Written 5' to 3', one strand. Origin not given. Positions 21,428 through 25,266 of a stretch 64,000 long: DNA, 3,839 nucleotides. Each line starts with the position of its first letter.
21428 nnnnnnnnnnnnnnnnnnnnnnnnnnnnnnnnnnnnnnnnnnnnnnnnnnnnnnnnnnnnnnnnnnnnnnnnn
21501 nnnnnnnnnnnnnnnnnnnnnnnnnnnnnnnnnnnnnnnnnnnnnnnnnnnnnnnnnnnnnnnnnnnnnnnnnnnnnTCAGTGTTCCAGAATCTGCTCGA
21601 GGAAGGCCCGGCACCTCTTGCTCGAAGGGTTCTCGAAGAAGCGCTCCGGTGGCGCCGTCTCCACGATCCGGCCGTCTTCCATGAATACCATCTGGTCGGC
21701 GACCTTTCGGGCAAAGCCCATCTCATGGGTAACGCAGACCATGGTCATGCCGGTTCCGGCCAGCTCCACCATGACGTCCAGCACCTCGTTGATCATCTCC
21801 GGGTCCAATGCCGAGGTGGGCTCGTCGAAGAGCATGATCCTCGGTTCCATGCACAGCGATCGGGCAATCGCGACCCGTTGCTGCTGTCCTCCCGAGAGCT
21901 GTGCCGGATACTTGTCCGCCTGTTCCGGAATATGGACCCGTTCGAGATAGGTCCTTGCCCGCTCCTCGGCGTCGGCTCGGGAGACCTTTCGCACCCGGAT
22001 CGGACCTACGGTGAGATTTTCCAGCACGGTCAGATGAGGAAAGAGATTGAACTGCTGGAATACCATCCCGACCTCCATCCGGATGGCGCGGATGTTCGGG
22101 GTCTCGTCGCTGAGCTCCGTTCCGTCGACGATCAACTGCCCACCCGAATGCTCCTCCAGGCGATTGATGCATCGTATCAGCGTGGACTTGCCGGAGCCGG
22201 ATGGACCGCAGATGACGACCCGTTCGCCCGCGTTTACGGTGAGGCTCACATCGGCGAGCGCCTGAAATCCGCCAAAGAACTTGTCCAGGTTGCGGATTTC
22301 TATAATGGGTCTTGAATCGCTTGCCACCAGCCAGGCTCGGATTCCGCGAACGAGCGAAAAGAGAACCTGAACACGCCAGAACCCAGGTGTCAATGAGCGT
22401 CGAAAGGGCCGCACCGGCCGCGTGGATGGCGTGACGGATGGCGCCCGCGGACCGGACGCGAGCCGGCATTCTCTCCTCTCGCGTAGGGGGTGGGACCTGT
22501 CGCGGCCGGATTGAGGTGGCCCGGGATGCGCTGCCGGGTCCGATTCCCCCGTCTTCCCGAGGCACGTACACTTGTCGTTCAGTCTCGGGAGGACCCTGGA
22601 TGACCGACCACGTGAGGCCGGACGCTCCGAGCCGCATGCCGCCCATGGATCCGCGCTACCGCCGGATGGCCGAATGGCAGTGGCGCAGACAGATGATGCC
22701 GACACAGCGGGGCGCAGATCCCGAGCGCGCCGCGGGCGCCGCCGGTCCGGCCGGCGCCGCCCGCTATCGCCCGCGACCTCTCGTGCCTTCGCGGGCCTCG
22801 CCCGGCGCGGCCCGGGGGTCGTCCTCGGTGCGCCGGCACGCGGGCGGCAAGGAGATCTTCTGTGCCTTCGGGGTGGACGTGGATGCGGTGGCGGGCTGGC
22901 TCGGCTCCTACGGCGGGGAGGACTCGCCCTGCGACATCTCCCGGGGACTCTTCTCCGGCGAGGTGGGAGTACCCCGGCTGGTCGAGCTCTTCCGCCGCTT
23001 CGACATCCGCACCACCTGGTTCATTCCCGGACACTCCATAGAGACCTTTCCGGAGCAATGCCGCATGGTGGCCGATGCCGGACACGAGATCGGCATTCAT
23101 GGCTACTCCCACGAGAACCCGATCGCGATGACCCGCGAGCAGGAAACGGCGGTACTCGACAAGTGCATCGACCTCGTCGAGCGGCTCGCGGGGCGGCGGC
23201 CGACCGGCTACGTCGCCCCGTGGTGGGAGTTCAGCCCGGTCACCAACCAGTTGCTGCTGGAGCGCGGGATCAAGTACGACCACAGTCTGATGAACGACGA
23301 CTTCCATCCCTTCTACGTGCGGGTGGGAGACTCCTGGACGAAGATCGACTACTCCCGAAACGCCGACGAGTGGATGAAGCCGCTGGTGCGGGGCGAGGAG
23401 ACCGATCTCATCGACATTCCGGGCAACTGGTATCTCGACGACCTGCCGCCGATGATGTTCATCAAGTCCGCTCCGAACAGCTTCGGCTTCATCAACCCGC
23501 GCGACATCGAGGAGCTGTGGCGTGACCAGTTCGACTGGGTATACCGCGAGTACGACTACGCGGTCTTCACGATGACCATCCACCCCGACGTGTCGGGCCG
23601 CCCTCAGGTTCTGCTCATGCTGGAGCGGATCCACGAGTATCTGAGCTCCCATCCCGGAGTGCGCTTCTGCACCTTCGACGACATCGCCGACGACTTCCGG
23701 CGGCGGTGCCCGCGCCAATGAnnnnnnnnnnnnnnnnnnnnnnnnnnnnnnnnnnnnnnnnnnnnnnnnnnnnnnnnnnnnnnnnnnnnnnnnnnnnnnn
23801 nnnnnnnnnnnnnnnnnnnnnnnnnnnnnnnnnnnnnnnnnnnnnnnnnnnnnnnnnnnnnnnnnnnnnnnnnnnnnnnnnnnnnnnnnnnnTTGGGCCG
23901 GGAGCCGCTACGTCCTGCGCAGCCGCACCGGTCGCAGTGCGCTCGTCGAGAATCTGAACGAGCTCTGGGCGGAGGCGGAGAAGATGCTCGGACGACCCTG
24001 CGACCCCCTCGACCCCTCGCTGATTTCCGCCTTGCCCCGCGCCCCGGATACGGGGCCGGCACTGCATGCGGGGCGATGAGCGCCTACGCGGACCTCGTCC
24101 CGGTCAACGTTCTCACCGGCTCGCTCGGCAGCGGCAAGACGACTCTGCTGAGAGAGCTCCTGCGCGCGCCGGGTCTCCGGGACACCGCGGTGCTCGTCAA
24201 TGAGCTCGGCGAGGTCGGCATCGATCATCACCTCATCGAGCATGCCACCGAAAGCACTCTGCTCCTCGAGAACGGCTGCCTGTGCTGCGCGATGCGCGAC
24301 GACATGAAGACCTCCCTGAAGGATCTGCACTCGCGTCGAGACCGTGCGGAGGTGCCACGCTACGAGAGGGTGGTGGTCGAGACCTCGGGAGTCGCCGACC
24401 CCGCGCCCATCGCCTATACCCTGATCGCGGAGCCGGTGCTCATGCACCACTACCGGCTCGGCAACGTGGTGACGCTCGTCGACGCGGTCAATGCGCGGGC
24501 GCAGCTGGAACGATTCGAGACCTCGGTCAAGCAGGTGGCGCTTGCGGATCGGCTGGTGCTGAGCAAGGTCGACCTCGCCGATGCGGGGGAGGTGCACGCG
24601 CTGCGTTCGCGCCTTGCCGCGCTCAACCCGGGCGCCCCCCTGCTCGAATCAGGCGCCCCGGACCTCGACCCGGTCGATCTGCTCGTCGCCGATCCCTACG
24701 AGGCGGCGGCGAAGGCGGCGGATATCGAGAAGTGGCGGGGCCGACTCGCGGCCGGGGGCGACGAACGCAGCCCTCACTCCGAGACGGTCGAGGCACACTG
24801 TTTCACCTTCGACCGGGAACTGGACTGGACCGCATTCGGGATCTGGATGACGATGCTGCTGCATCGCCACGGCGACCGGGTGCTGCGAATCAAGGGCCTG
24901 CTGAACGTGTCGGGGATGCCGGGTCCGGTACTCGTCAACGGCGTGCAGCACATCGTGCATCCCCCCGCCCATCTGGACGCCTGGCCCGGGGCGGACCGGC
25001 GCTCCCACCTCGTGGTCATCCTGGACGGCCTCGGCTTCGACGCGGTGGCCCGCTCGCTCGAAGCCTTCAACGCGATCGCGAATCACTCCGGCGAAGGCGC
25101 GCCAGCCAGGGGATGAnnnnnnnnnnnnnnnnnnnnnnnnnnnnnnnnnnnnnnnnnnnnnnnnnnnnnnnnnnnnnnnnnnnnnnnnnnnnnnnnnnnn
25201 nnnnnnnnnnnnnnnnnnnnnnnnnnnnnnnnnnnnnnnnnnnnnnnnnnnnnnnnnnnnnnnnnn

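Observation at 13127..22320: Nine-gene minus-strand operon whose gene content matches the ATP-dependent N-methylhydantoin-to-sarcosine route of creatinine degradation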

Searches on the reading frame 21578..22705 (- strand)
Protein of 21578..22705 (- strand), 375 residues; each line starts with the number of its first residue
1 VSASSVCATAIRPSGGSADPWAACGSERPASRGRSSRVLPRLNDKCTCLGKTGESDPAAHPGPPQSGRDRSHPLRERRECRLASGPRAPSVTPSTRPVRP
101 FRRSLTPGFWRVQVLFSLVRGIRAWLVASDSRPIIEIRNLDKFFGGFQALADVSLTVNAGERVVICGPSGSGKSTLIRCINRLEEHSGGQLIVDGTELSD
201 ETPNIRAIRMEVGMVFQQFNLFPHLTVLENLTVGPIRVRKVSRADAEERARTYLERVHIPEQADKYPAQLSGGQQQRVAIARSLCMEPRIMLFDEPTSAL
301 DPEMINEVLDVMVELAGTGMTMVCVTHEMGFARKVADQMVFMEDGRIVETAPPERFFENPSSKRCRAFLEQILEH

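Call 4: search_protein_families(library=pfam, proteins=[window:21578-22705:-], max_evalue=0.01)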
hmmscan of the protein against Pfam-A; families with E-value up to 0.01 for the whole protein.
window:21578-22705:- (375 aa): 10 families
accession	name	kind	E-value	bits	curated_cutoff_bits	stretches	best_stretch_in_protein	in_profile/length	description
PF00005.33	ABC_tran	-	6.4e-39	134.1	25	1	150-298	1-137/137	ABC transporter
PF13304.12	AAA_21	-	3.4e-11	44.2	27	2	266-329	234-300/304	AAA domain, putative AbiEii toxin, Type IV TA system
PF02463.25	SMC_N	-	2.5e-06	27.5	40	1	146-340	9-209/220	RecF/RecN/SMC N terminal domain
PF13191.12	AAA_16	-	0.00015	22.8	32.6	1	156-191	18-55/167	AAA ATPase domain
PF13555.12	AAA_29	-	0.00042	20.4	27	1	155-178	17-40/61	P-loop containing region of AAA domain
PF20703.3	nSTAND1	-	0.00063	19.9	27.1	1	141-179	14-52/379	Novel STAND NTPase 1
PF13476.12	AAA_23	-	0.00068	20.8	27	1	163-180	22-39/201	AAA domain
PF13401.12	AAA_22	-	0.00098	19.9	27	1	163-203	8-49/130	AAA domain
PF09818.15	ABC_ATPase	-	0.0013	18.2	23.2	0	163-226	82-142/283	P-loop domain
PF03193.22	RsgA_GTPase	-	0.0067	16.7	30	0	160-182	106-128/174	RsgA GTPase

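Call 7: search_protein_families(library=ncbifam, proteins=[window:21578-22705:-], max_evalue=0.001)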
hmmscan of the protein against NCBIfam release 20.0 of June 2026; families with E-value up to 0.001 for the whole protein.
window:21578-22705:- (375 aa): 190 families (the best 25 are shown)
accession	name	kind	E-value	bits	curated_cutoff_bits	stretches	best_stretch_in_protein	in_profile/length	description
NF007027.0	PRK09493.1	equivalog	4.2e-100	334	379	1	134-372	1-239/240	glutamine ABC transporter ATP-binding protein GlnQ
TIGR03005.1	ectoine_ehuA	equivalog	8.7e-84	280.7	345.4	1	135-373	1-251/252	ectoine/hydroxyectoine ABC transporter ATP-binding protein EhuA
NF008428.0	PRK11264.1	equivalog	1.4e-83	279.9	406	1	134-373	3-248/250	L-cystine ABC transporter ATP-binding protein TcyN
NF008338.0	PRK11124.1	equivalog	1.7e-81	273.3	369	1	135-370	3-241/242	arginine ABC transporter ATP-binding protein ArtP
NF007908.0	PRK10619.1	equivalog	2.8e-76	256.1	466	1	135-371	6-254/257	histidine ABC transporter ATP-binding protein HisP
TIGR00972.1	3a0107s01c2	equivalog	5.8e-70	235.4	343.2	1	135-369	2-243/248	phosphate ABC transporter ATP-binding protein PstB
TIGR03265.1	PhnT2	equivalog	4.5e-64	216.9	457.7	1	133-368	3-234/353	putative 2-aminoethylphosphonate ABC transporter ATP-binding protein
TIGR01186.1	proV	subfamily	2.4e-61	207.9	326.6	1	145-371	4-232/363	betaine/proline/choline family ABC transporter ATP-binding protein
TIGR02315.1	ABC_phnC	equivalog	3.5e-59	200.2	266.1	1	134-356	1-233/243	phosphonate ABC transporter ATP-binding protein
TIGR00968.1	3a0106s01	subfamily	5.1e-59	199.7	342.75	1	135-370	1-232/237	sulfate ABC transporter ATP-binding protein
NF006987.0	PRK09452.1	equivalog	4.1e-57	193.6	482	1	129-369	12-248/378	spermidine/putrescine ABC transporter ATP-binding protein PotA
NF008105.0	PRK10851.1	equivalog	6e-56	189.7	502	1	135-371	3-239/362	sulfate/thiosulfate ABC transporter ATP-binding protein CysA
NF008621.0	PRK11607.1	equivalog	3.3e-55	187.4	613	1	132-369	17-250/377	putrescine ABC transporter ATP-binding subunit PotG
TIGR03258.1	PhnT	equivalog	8.1e-55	186.3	499.15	1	135-369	9-240/359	2-aminoethylphosphonate ABC transport system ATP-binding subunit PhnT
TIGR01187.1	potA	subfamily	2.6e-54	184.5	355.6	1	166-371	2-203/325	polyamine ABC transporter ATP-binding protein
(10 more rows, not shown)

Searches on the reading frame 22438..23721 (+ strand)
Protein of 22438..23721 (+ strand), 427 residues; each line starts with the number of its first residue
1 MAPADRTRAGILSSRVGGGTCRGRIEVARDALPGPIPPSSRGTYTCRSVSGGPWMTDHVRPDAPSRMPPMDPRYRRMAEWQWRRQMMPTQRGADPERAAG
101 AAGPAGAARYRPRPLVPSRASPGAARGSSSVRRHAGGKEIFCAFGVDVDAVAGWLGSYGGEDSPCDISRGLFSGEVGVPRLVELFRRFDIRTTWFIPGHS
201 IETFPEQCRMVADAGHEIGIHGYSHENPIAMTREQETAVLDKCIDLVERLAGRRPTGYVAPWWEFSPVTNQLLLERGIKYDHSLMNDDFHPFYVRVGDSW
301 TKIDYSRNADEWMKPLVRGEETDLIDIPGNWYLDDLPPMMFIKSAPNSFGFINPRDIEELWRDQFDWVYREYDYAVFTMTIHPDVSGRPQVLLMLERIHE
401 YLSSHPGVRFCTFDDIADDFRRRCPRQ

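Call 4: search_protein_families(library=pfam, proteins=[window:22438-23721:+], max_evalue=0.01)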
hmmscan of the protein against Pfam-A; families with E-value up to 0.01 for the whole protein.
window:22438-23721:+ (427 aa): 2 families
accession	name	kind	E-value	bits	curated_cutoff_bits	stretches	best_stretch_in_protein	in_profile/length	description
PF01522.26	Polysacc_deac_1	-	4.8e-16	59.3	23.1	1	178-279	21-122/124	Polysaccharide deacetylase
PF10096.14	DUF2334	-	9.5e-06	25.8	26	1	204-280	55-142/203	Uncharacterized protein conserved in bacteria (DUF2334)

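Call 7: search_protein_families(library=ncbifam, proteins=[window:22438-23721:+], max_evalue=0.001)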
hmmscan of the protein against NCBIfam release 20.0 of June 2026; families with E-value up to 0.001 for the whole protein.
window:22438-23721:+ (427 aa): 8 families
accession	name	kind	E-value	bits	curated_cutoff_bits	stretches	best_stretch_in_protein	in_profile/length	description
TIGR03212.1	uraD_N-term-dom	equivalog_domain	7.5e-21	74.4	424.6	2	176-298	77-197/297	allantoinase PuuE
TIGR03006.1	pepcterm_polyde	equivalog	5.5e-15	55.2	276.2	1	178-286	36-147/272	XrtA system polysaccharide deacetylase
TIGR02764.1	spore_ybaN_pdaB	equivalog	2.7e-10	40.3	237.4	1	178-264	21-107/191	polysaccharide deacetylase family sporulation protein PdaB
TIGR02873.1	spore_ylxY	hypoth_equivalog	5.8e-10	38.8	391.5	1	174-262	96-184/268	probable sporulation protein, polysaccharide deacetylase family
NF045821.1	PgAcgDacpgdA1_Bac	equivalog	1.5e-08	33.8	400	1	179-259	104-184/282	peptidoglycan-N-acetylglucosamine deacetylase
TIGR02884.1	spore_pdaA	equivalog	3e-05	23.9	298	1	179-261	53-135/224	delta-lactam-biosynthetic de-N-acetylase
TIGR04243.1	nodulat_NodB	equivalog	0.00019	21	240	1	178-242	17-81/197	chitooligosaccharide deacetylase NodB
NF045822.1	PgAcgDacpgdA2_Bac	equivalog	0.00022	20.6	400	1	181-255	87-161/274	peptidoglycan-N-acetylglucosamine deacetylase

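Call 51: search_solved_structures(query=window:22615-23721:+, max_evalue=0.001)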
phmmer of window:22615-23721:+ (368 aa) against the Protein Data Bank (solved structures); distinct sequences matched with E-value up to 0.001: 23.
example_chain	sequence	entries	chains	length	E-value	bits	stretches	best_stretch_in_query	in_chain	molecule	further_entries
3qbu_A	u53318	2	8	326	1.9e-152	510.9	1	78-367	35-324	Putative uncharacterized protein | peptidoglycan deacetylase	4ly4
3rxz_A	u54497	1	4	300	1.9e-34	122.4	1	78-240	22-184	Polysaccharide deacetylase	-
1z7a_A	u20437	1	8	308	2e-16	63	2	114-233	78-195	conserved hypothetical protein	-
3cl6_A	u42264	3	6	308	2.7e-16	62.6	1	113-233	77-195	Puue allantoinase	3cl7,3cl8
3s6o_A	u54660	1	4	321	4.5e-12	48.7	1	114-237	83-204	Polysaccharide deacetylase family protein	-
5o6y_A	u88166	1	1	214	1.4e-09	40.4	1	119-206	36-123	Peptidoglycan N-acetylglucosamine deacetylase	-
7y51_A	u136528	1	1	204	2.3e-09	39.7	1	119-218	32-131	Predicted xylanase/chitin deacetylase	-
5o6y_B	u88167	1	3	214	3.9e-09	39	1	119-203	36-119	Peptidoglycan N-acetylglucosamine deacetylase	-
7fbw_A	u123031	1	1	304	5.4e-09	38.5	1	119-214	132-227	Predicted xylanase/chitin deacetylase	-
4l1g_A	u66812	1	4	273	6e-09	38.4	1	119-203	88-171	Peptidoglycan N-acetylglucosamine deacetylase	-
6hpa_A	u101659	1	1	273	9.9e-08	34.4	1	115-204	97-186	Putative polysaccharide deacetylase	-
7bkf_A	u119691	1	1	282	1e-07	34.4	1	115-204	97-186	Putative polysaccharide deacetylase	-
7bly_A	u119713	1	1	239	1.5e-07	33.8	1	119-219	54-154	Aspergillus niger contig An12c0130, genomic contig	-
1ny1_A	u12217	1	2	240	1.6e-07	33.7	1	119-202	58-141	Probable polysaccharide deacetylase pdaA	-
1w1a_1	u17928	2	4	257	1.9e-07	33.4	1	119-202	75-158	PROBABLE POLYSACCHARIDE DEACETYLASE PDAA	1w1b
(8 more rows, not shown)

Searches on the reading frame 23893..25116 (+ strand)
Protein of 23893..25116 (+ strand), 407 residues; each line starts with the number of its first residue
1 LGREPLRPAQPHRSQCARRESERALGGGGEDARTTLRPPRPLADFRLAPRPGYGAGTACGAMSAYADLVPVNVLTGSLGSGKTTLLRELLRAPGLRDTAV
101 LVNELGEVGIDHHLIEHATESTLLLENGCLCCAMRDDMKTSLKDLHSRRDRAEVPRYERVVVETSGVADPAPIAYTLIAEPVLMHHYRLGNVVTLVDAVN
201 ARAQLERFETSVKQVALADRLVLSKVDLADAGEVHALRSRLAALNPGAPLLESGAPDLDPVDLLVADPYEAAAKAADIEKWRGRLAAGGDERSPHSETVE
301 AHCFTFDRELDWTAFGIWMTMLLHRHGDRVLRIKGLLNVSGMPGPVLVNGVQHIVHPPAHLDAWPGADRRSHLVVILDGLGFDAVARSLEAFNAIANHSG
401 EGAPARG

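Call 4: search_protein_families(library=pfam, proteins=[window:23893-25116:+], max_evalue=0.01)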
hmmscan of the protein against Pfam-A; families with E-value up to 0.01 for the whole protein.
window:23893-25116:+ (407 aa): 5 families
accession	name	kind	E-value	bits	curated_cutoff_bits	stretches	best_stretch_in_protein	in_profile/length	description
PF02492.25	cobW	-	1.6e-44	152.1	20.7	1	70-251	1-179/180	CobW/HypB/UreG, nucleotide-binding domain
PF07683.19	CobW_C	-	2.6e-20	72.5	22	1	300-392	2-93/94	Cobalamin synthesis protein cobW C-terminal domain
PF02367.23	TsaE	-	0.0018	18.6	26.6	1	71-96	23-48/128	Threonylcarbamoyl adenosine biosynthesis protein TsaE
PF03193.22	RsgA_GTPase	-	0.0036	17.6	30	0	193-245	30-83/174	RsgA GTPase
PF13191.12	AAA_16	-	0.0039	18.1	32.6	0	73-245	28-160/167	AAA ATPase domain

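Call 7: search_protein_families(library=ncbifam, proteins=[window:23893-25116:+], max_evalue=0.001)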
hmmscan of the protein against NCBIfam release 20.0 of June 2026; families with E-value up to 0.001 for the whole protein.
window:23893-25116:+ (407 aa): 5 families
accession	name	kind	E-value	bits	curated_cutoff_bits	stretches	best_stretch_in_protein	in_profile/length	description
NF008578.0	PRK11537.1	equivalog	1.7e-53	181.9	361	1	69-378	4-302/318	GTPase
TIGR02475.1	CobW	equivalog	3.9e-35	121.3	332.1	2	69-200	4-135/342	cobalamin biosynthesis protein CobW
NF038288.1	chaper_GTP_ZigA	equivalog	3.5e-32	111.8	600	1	69-339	1-290/390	zinc metallochaperone GTPase ZigA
NF041053.1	CobW_rel_Se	equivalog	2.4e-16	60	180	1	74-244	6-172/195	CobW-related selenoprotein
NF047431.1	hiber_recruit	equivalog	3.9e-07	29.3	375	1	112-177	51-110/402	ribosome hibernation factor-recruiting GTPase MRF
